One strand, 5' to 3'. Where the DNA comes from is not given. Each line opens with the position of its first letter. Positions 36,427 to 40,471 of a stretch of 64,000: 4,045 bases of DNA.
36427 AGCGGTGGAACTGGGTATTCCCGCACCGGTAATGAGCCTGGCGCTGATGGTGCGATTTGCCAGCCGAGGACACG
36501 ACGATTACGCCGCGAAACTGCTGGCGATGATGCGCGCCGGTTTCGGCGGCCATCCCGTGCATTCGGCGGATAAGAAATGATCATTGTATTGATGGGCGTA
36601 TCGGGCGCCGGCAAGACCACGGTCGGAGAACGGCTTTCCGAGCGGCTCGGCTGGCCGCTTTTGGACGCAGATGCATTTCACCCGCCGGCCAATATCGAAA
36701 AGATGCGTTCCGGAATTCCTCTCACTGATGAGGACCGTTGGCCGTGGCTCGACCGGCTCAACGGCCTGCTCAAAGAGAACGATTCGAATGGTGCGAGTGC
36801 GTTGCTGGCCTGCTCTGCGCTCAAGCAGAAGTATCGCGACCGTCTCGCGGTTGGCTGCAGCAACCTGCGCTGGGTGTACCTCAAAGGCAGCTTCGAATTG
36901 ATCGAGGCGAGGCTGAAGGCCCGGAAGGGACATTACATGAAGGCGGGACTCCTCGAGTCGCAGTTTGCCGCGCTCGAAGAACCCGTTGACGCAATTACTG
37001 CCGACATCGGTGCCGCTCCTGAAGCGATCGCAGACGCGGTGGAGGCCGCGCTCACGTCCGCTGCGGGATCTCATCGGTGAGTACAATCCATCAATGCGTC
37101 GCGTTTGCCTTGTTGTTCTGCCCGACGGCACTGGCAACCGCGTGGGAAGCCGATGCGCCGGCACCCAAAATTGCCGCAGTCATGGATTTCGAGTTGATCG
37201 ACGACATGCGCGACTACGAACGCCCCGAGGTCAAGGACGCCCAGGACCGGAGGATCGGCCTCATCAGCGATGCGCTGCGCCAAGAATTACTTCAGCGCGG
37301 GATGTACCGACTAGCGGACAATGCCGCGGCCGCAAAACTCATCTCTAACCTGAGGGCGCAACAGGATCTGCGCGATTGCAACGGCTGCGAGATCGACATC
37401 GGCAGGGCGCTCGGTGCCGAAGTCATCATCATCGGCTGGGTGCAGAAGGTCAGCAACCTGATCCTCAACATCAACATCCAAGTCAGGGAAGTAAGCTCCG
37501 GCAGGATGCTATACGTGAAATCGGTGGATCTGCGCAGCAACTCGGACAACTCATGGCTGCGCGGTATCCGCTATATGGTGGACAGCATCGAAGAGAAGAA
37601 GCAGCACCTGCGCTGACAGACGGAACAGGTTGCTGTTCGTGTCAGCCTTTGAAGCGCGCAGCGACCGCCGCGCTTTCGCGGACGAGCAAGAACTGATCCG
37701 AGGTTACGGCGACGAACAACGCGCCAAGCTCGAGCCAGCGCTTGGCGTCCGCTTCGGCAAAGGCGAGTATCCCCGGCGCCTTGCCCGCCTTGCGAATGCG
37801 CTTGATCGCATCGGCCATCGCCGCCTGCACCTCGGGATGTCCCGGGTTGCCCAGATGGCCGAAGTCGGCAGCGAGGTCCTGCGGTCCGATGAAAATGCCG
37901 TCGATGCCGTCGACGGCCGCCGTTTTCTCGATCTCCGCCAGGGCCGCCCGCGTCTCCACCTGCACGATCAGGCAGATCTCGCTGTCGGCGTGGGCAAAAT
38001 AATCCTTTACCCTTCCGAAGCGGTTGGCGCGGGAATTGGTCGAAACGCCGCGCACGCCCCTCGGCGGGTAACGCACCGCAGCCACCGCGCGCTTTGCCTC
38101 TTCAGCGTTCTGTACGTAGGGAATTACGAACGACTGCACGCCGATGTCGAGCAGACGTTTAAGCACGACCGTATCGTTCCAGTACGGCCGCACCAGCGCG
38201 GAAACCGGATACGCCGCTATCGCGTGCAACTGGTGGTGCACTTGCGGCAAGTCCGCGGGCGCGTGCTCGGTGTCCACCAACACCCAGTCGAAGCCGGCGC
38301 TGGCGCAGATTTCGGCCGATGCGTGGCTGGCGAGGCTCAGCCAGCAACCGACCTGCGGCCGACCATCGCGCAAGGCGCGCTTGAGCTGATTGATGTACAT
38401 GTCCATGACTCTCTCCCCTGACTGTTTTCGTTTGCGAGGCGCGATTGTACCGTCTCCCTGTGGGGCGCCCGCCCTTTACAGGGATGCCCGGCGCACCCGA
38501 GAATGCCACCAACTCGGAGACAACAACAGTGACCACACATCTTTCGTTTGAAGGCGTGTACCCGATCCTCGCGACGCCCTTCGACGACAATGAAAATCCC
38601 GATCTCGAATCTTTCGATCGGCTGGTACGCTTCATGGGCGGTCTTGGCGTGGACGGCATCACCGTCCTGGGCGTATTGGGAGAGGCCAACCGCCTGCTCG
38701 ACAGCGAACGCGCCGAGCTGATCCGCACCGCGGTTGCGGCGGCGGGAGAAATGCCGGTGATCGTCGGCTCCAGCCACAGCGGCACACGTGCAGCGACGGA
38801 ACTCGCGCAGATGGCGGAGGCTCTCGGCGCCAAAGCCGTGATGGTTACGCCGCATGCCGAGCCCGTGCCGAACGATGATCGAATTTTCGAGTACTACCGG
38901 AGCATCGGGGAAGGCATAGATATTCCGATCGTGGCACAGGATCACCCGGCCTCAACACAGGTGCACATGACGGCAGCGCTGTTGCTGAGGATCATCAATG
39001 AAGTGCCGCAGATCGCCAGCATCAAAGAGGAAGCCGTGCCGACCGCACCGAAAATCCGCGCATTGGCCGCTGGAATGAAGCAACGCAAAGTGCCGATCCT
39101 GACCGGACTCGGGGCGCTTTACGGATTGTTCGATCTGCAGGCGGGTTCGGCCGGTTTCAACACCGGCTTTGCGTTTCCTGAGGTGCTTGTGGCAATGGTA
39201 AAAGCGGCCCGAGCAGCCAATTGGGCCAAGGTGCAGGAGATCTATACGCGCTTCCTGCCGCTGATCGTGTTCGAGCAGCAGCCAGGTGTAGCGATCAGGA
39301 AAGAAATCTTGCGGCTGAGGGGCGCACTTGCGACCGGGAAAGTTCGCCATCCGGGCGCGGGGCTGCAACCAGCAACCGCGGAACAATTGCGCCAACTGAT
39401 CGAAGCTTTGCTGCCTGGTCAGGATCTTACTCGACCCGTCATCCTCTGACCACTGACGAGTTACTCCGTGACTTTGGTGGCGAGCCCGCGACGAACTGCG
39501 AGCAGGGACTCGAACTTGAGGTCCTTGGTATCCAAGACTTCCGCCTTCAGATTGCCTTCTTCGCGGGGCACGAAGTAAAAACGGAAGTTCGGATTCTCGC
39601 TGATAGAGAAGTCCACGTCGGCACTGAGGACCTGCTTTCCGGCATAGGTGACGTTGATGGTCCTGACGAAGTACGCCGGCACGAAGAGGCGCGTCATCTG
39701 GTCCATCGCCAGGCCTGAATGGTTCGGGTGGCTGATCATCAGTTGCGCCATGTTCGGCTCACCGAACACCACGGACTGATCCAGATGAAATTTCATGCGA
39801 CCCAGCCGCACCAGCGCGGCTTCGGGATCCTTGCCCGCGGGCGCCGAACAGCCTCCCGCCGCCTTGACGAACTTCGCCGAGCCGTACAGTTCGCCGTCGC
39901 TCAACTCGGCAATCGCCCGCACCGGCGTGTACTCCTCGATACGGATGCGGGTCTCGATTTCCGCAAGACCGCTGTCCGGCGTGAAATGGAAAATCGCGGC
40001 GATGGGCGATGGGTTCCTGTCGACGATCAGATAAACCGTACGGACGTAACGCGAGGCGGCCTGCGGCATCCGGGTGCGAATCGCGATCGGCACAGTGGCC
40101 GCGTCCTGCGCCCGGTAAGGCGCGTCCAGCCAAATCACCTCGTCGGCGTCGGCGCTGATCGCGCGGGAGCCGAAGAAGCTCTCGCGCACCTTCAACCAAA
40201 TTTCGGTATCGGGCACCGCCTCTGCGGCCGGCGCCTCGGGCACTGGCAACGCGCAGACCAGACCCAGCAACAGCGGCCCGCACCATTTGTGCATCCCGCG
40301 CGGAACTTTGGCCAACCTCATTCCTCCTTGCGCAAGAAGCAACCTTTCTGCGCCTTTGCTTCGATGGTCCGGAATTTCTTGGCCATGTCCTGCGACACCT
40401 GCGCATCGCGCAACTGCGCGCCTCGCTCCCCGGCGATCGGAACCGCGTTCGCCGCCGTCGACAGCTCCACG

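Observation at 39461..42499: xoxFGJ extended by an uncharacterised coupled trio: protease, small Cys protein, SoxY-SoxZ fusion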

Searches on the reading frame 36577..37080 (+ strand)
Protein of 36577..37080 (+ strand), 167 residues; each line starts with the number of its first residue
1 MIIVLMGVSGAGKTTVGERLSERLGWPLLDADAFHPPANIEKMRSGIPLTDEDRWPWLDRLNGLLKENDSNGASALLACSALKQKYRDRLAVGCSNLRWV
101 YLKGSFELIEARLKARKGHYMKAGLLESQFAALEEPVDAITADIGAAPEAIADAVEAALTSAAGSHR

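Call 71: search_protein_families(library=pfam, proteins=[window:36577-37080:+], max_evalue=0.00001)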
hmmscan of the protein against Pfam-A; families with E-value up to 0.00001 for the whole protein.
window:36577-37080:+ (167 aa): 3 families
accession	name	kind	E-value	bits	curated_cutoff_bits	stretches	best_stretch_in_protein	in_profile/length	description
PF13671.12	AAA_33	-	2.2e-10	41.4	27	1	3-129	2-136/143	AAA domain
PF01202.28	SKI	-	9.9e-08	32.7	22.1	1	10-118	2-107/159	Shikimate kinase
PF13238.12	AAA_18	-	1.5e-07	32.4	29.4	1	3-122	1-117/128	AAA domain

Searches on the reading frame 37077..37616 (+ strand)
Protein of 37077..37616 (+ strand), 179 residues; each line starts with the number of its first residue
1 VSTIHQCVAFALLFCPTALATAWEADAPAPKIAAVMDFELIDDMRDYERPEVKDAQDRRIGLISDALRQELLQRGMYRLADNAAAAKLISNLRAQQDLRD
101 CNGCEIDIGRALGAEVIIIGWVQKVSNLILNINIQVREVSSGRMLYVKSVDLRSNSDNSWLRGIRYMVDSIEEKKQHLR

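Call 48: search_protein_families(library=ncbifam, proteins=[window:37077-37616:+], max_evalue=0.00001)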
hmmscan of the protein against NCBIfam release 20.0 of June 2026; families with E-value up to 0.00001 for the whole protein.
window:37077-37616:+ (179 aa): 0 families

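Call 57: search_protein_families(library=pfam, proteins=[window:37077-37616:+], max_evalue=0.1)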
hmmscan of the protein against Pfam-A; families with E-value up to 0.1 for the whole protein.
window:37077-37616:+ (179 aa): 2 families
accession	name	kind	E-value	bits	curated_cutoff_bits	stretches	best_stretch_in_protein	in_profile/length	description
PF11684.13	DUF3280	-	2.2e-45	154.8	30.1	1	33-169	3-135/138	Protein of unknown function (DUF2380)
PF13036.11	LpoB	-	0.014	15.8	22.3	1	62-135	49-130/147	Peptidoglycan-synthase activator LpoB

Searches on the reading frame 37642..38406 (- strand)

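Call 48: search_protein_families(library=ncbifam, proteins=[window:37642-38406:-], max_evalue=0.00001)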
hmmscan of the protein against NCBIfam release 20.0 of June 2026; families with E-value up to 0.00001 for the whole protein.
window:37642-38406:- (254 aa): 4 families
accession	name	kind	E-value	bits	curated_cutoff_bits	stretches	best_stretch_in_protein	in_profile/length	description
TIGR02311.1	HpaI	equivalog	6.4e-103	343.5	368.8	1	6-253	1-249/249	4-hydroxy-2-oxoheptanedioate aldolase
NF007849.0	PRK10558.1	equivalog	2.3e-92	309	393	1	2-253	4-255/256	2-dehydro-3-deoxyglucarate aldolase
TIGR03239.1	GarL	equivalog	4.3e-90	301.6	406.75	1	6-253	1-248/249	2-dehydro-3-deoxyglucarate aldolase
NF007521.0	PRK10128.1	equivalog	1.2e-75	254.5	441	1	3-243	4-245/267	2-keto-3-deoxy-L-rhamnonate aldolase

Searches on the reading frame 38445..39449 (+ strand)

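Call 5: search_protein_families(library=ncbifam, proteins=[window:38445-39449:+], max_evalue=0.01)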
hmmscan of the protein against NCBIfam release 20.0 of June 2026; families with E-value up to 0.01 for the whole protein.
window:38445-39449:+ (334 aa): 7 families
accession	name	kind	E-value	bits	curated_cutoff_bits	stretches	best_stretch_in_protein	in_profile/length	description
TIGR00674.1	dapA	equivalog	1e-28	100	206.15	1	38-320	2-284/286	4-hydroxy-tetrahydrodipicolinate synthase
NF002958.0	PRK03620.1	subfamily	1.9e-20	72.9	278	1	36-322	12-299/307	5-dehydro-4-deoxyglucarate dehydratase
TIGR02313.1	HpaI-NOT-DapA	exception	1.2e-19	70.3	396.7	1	36-320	2-287/294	2,4-dihydroxyhept-2-ene-1,7-dioic acid aldolase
NF003164.0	PRK04147.1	equivalog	8.7e-18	64.6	281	1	34-196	3-166/294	N-acetylneuraminate lyase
TIGR03249.1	KdgD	equivalog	7e-17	61.5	373.95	1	37-321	11-297/299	5-dehydro-4-deoxyglucarate dehydratase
TIGR00683.1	nanA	equivalog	9.5e-12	44.8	382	1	36-195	2-162/293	N-acetylneuraminate lyase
NF040954.1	Arch_KDGaldase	equivalog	1.7e-08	34.1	390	1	38-196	4-156/288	bifunctional 2-dehydro-3-deoxy-phosphogluconate/2-dehydro-3-deoxy-6-phosphogalactonate aldolase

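Call 6: search_protein_families(library=pfam, proteins=[window:38445-39449:+], max_evalue=0.01)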
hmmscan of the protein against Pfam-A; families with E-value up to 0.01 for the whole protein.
window:38445-39449:+ (334 aa): 1 family
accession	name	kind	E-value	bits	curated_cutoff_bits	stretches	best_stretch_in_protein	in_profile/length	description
PF00701.28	DHDPS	-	9.3e-27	93.9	22.1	1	35-321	2-288/289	Dihydrodipicolinate synthetase family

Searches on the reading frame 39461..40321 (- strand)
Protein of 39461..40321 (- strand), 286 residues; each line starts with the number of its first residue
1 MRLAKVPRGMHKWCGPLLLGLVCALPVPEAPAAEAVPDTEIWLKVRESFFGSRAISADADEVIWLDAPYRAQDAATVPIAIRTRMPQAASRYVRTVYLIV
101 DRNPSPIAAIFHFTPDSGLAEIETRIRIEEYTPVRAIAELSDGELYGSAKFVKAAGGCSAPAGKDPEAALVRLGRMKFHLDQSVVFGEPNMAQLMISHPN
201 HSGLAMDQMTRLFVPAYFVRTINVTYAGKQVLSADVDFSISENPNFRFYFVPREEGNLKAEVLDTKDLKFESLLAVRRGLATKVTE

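Call 5: search_protein_families(library=ncbifam, proteins=[window:39461-40321:-], max_evalue=0.01)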
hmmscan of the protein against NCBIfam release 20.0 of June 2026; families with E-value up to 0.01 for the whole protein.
window:39461-40321:- (286 aa): 4 families
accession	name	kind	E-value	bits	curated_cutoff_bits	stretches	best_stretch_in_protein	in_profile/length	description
TIGR04557.1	fuse_rel_SoxYZ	equivalog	2.1e-81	272.5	140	1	42-271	1-226/226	quinoprotein dehydrogenase-associated SoxYZ-like carrier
TIGR04488.1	SoxY_true_GGCGG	equivalog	3.4e-19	69.7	125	1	41-158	37-147/149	thiosulfate oxidation carrier protein SoxY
TIGR04490.1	SoxZ_true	equivalog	4.3e-15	55.4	76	1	193-270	14-92/98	thiosulfate oxidation carrier complex protein SoxZ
TIGR04487.1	SoxY_para_1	exception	2.4e-14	53.4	172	1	63-147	48-132/146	SoxY-related AACIE arm protein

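Call 6: search_protein_families(library=pfam, proteins=[window:39461-40321:-], max_evalue=0.01)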
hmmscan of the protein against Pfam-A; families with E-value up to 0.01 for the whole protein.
window:39461-40321:- (286 aa): 2 families
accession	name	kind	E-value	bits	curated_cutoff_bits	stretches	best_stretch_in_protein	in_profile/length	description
PF13501.12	SoxY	-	1.1e-35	122.6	28.4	1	47-158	2-112/112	Sulfur oxidation protein SoxY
PF08770.17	SoxZ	-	7.6e-26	90.1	25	1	186-271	8-94/98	Sulphur oxidation protein SoxZ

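Call 16: find_related_loci(query=A1, collection=genome_contigs, flank=10000)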
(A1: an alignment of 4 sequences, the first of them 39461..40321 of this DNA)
Query A1 (286 aa) in genome_contigs; peptide patterns used: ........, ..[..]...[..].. (x = any residue, [..] = any of these).
599 stretches matched a pattern (row limit reached: there are more); 544 encode a relative of the query (tblastn E <= 1e-3); the best 80 are kept; 80 distinct loci.
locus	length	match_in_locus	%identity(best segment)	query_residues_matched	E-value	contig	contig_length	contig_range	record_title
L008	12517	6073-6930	85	1-286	1e-155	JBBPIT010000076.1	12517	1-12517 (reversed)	MAG: Pseudomonadota bacterium isolate BPF1-28-30_bin_3 NODE_583_length_12517_cov_18.441582, whole genome shotgun sequenc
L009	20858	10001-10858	81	1-286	2e-155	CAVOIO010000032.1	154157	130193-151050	MAG: uncultured beta proteobacterium isolate MFD10007.bin.2.188 genome assembly, contig: contig_54606, whole genome shot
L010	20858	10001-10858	81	1-286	9e-148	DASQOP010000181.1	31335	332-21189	MAG TPA_asm: Burkholderiales bacterium isolate SMAG_U10806 k141_883934, whole genome shotgun sequence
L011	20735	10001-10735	68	37-281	1e-117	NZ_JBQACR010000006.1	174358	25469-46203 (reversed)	Pelomicrobium sp. G1 NODE_6_length_174358_cov_309.472209, whole genome shotgun sequence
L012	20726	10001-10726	64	38-279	3e-105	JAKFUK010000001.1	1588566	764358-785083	MAG: Nevskia sp. isolate D1_Bin_22 D1_0000001, whole genome shotgun sequence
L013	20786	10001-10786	62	21-278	4e-105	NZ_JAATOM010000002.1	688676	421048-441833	Variovorax sp. dw_308 2, whole genome shotgun sequence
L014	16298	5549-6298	61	32-279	9e-105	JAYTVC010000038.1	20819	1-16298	MAG: Pseudomonadota bacterium isolate GFS_5653 GFS_5653_37, whole genome shotgun sequence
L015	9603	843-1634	61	17-277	3e-104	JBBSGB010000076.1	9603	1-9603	MAG: Burkholderiales bacterium isolate LS2_sbin.22 LS2_sbin.22_K_890860_L_9603_cov_22.0000, whole genome shotgun sequenc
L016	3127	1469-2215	60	32-277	2e-105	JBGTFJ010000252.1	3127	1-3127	MAG: Burkholderiales bacterium isolate JTS-RE189 k141_6589452, whole genome shotgun sequence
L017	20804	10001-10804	59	14-278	5e-103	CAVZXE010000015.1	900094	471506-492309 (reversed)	MAG: uncultured bacterium isolate MFD04716.bin.1.136 genome assembly, contig: contig_13651, whole genome shotgun sequenc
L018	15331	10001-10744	60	29-276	2e-102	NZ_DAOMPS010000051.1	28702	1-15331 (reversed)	MAG: Thauera sp. isolate AMR_MDS_5854 NODE_716_length_28702_cov_65.574126, whole genome shotgun sequence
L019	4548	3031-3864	56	14-286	6e-103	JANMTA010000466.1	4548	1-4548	MAG: Betaproteobacteria bacterium isolate SOY_29_metabat_291_sub SOY_29_k141_3009262, whole genome shotgun sequence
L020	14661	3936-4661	61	35-276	4e-102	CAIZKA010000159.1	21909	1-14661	MAG: uncultured beta proteobacterium isolate Loc090519-8m_bin-0150 genome assembly, contig: bin-0150:159/585, whole geno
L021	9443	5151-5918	60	31-281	2e-102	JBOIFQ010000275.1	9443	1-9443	MAG: Burkholderiales bacterium isolate H1-B1_metabat2.bin.84 k127_1740217, whole genome shotgun sequence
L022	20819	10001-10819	59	13-278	2e-102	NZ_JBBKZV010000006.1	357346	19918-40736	Variovorax humicola strain KACC 18501 contig00006, whole genome shotgun sequence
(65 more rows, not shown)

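Call 19: search_protein_families(library=ncbifam, proteins=[L017:13407-14255:+], max_evalue=0.001)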
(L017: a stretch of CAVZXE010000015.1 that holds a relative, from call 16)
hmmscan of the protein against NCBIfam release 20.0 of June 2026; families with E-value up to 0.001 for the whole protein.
L017:13407-14255:+ (282 aa): 4 families
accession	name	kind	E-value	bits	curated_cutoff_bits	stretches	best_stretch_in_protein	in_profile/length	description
TIGR04557.1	fuse_rel_SoxYZ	equivalog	2.7e-70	236.2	140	1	51-275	1-225/226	quinoprotein dehydrogenase-associated SoxYZ-like carrier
TIGR04488.1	SoxY_true_GGCGG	equivalog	3.3e-19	69.8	125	1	45-166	32-147/149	thiosulfate oxidation carrier protein SoxY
TIGR04490.1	SoxZ_true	equivalog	2.7e-13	49.7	76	1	198-274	14-91/98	thiosulfate oxidation carrier complex protein SoxZ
TIGR04487.1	SoxY_para_1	exception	9.8e-11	41.7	172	1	69-154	46-131/146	SoxY-related AACIE arm protein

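Call 43: find_homologous_proteins(query=window:39461-40321:-, max_evalue=0.001)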
Query window:39461-40321:- (286 aa): 5733 proteins with E <= 0.001 among 8000 candidates; the best 120 are listed.
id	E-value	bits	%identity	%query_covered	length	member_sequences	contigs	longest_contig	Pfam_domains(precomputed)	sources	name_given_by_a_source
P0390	3.5e-187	638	100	100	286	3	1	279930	PF08770.18,PF13501.13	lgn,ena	-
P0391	1.6e-172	590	93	100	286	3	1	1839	PF08770.18,PF13501.13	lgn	-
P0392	3.0e-172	589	92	100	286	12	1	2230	PF08770.18,PF13501.13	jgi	jgi:sulfur-oxidizing protein SoxY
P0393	2.4e-154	530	84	100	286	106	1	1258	PF08770.18,PF13501.13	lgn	-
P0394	6.5e-154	529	84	100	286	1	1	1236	PF08770.18,PF13501.13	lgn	-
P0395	1.8e-153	528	84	99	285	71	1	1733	PF08770.18,PF13501.13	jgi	-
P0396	2.6e-153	527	84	100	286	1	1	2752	PF08770.18,PF13501.13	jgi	jgi:sulfur-oxidizing protein SoxY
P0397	1.0e-151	522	83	99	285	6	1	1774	PF08770.18,PF13501.13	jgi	-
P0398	3.0e-151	520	82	98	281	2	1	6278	PF08770.18,PF13501.13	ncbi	-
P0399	2.2e-150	517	83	97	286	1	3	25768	PF08770.18,PF13501.13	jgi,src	jgi:sulfur-oxidizing protein SoxY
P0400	2.5e-150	517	83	97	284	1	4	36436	PF08770.18,PF13501.13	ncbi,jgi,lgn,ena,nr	ncbi:MAG TPA: quinoprotein dehydrogenase-associated SoxYZ-like carrier [Burkholderiales bacterium]|n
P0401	5.1e-150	516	81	100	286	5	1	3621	PF08770.18,PF13501.13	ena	-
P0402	5.9e-150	516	82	100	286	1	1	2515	PF08770.18,PF13501.13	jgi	jgi:sulfur-oxidizing protein SoxY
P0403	6.9e-150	516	84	97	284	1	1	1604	PF08770.18,PF13501.13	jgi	jgi:sulfur-oxidizing protein SoxY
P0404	2.7e-149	514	80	100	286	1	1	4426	PF08770.18,PF13501.13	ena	-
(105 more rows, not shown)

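Call 53: predict_structure(alignment_id=A3)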
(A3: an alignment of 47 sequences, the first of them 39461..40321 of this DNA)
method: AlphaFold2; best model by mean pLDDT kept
length: 286 residues; sequences in the alignment: 47
mean_pLDDT: 83.8   pTM: 0.79
mean pLDDT of the five models: 83.8, 83.3, 82.8, 82.1, 81.2
residues with pLDDT >= 90: 155; 70-90: 79; 50-70: 41; < 50: 11
segments of 3 or more residues with pLDDT < 50: 12-15
pLDDT, mean of each block of 10 residues (from residue 1): 49 50 52 76 95 92 92 77 92 96 91 90 86 95 96 67 66 91 93 90 76 84 96 91 85 96 96 95 65
secondary structure, 60 per line:
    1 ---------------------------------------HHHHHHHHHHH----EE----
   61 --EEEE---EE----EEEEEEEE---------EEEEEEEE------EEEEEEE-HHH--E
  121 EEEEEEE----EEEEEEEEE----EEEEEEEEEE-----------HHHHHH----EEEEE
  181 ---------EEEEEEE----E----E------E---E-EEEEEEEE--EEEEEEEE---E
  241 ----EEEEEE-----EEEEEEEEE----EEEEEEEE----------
elements in order: H40-50 E63-66 E76-83 E93-100 E107-113 E120-127 E132-140 E145-154 H166-171 E176-180 E190-196 E219-226 E229-236 E245-250 E256-264 E269-276

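Call 56: fold_search(model_id=the predicted structure, library=pdb)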
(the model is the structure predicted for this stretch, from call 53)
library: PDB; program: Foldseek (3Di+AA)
matches with E <= 10: 1957; with E <= 0.001: 120
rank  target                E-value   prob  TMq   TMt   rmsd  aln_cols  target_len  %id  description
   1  1nug_B                9.4e-07  1.00  0.27  0.12  22.0       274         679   10  Role of Calcium Ions in the Activation and Activity of the Transglutaminase 3 Enzyme (2 calciums, 1 Mg, inactive form) (released 2003-04-22)
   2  2ox5_Y                1.8e-06  1.00  0.35  0.82   3.1       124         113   28  The SoxYZ complex of Paracoccus pantotrophus (released 2007-05-22)
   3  4uwq_K                2.3e-06  1.00  0.36  0.79   3.8       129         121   28  Crystal structure of the disulfide-linked complex of the thiosulfodyrolase SoxB with the carrier-protein SoxYZ from Th (released 2015-12-09)
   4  1l9n_A                3.6e-06  1.00  0.25  0.11  20.3       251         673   10  Three-dimensional structure of the human transglutaminase 3 enzyme: binding of calcium ions change structure for activ (released 2002-05-29)
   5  1l9m_B                4.5e-06  1.00  0.27  0.12  22.1       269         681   12  Three-dimensional structure of the human transglutaminase 3 enzyme: binding of calcium ions change structure for activ (released 2002-05-29)
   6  2ox5_B                5.2e-06  1.00  0.35  0.83   2.9       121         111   29  The SoxYZ complex of Paracoccus pantotrophus (released 2007-05-22)
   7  2oxh_Y                5.2e-06  1.00  0.34  0.80   2.8       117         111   27  The SOXYZ Complex of Paracoccus Pantotrophus (released 2007-05-22)
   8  2oxg_Y                5.8e-06  1.00  0.35  0.82   3.4       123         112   28  The SoxYZ Complex of Paracoccus pantotrophus (released 2007-05-22)
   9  2ox5_F                5.8e-06  1.00  0.34  0.81   4.3       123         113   28  The SoxYZ complex of Paracoccus pantotrophus (released 2007-05-22)
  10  4uwq_E                6.1e-06  1.00  0.31  0.73   4.6       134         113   27  Crystal structure of the disulfide-linked complex of the thiosulfodyrolase SoxB with the carrier-protein SoxYZ from Th (released 2015-12-09)
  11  2oxg_F                6.5e-06  1.00  0.34  0.81   4.2       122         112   28  The SoxYZ Complex of Paracoccus pantotrophus (released 2007-05-22)
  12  1l9m_A                6.5e-06  1.00  0.26  0.12  19.4       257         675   12  Three-dimensional structure of the human transglutaminase 3 enzyme: binding of calcium ions change structure for activ (released 2002-05-29)
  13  1v8h_A                7.2e-06  1.00  0.32  0.81   2.7       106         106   23  Crystal structure of TT0351 protein from Thermus thermophilus HB8 (released 2005-01-18)
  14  2oxg_D                7.2e-06  1.00  0.34  0.81   3.7       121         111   28  The SoxYZ Complex of Paracoccus pantotrophus (released 2007-05-22)
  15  2oxg_B                7.6e-06  1.00  0.33  0.81   2.7       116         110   30  The SoxYZ Complex of Paracoccus pantotrophus (released 2007-05-22)
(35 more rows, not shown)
